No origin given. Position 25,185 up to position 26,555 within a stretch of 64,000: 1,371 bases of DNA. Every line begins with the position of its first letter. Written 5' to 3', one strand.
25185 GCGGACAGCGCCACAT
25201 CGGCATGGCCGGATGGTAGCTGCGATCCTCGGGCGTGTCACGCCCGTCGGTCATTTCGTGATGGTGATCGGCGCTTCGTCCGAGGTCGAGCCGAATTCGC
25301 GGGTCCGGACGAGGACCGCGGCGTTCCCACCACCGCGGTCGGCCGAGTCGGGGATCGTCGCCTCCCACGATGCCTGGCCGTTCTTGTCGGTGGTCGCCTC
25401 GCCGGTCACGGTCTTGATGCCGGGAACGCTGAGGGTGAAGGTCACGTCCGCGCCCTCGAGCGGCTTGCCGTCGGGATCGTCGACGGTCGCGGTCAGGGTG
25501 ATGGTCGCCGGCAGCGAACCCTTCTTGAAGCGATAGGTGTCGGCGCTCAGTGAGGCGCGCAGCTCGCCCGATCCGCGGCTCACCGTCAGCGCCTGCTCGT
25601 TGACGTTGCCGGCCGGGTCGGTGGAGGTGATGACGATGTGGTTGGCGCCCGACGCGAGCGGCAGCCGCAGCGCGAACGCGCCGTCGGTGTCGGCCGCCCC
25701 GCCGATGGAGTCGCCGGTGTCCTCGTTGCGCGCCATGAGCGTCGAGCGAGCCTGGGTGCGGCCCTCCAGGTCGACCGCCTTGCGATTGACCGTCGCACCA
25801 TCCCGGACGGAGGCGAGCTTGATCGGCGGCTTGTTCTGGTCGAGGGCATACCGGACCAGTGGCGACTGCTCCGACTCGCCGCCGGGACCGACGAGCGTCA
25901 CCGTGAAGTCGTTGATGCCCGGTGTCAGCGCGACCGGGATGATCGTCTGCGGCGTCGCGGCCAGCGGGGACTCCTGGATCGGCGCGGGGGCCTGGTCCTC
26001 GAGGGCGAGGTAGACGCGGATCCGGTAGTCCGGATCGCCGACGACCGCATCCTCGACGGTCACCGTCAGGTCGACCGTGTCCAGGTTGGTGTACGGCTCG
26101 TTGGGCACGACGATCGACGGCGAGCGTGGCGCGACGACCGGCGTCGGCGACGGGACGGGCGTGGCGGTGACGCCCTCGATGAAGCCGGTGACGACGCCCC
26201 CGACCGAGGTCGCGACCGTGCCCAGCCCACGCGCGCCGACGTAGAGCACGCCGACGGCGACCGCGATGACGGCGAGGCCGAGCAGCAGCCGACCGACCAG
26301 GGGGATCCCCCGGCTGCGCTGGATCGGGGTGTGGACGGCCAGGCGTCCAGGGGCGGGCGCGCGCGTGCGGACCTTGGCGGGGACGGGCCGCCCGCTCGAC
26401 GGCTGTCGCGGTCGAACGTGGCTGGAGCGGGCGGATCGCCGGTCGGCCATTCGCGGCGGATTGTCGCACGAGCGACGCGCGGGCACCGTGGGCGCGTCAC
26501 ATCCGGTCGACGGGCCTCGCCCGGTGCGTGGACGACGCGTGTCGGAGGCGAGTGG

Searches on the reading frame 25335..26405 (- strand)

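Call 34: search_protein_families(library=pfam, proteins=[window:25335-26405:-], max_evalue=0.01)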
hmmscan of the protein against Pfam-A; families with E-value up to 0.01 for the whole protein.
window:25335-26405:- (357 aa): 9 families
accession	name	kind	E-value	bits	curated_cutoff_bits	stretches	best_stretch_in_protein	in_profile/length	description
PF09136.16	Glucodextran_B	-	2.1e-08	34.4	27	1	195-277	3-81/83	Glucodextranase, domain B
PF02369.22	Big_1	-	2.9e-08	34.1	34.9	1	300-350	17-67/93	Bacterial Ig-like domain (group 1)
PF13620.12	CarboxypepD_reg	-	4.4e-07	30.6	32.3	1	303-348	1-43/82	Carboxypeptidase regulatory-like domain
PF17936.7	Big_6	-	2.5e-05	24.9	27.6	1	204-272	8-77/83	Bacterial Ig domain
PF19077.6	Big_13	-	0.00078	20.3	27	1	218-275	38-98/102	Bacterial Ig-like domain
PF13115.11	YtkA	-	0.0018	19.3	25.9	0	303-343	23-66/85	YtkA-like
PF09134.16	Invasin_D3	-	0.0035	18.3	33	1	300-347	20-65/98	Invasin, domain 3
PF20598.4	DUF6795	-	0.0075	17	27.4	0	312-347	8-43/103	Domain of unknown function (DUF6795)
PF17789.7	MG4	-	0.0098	16.5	24.7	0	303-354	17-65/95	Macroglobulin domain MG4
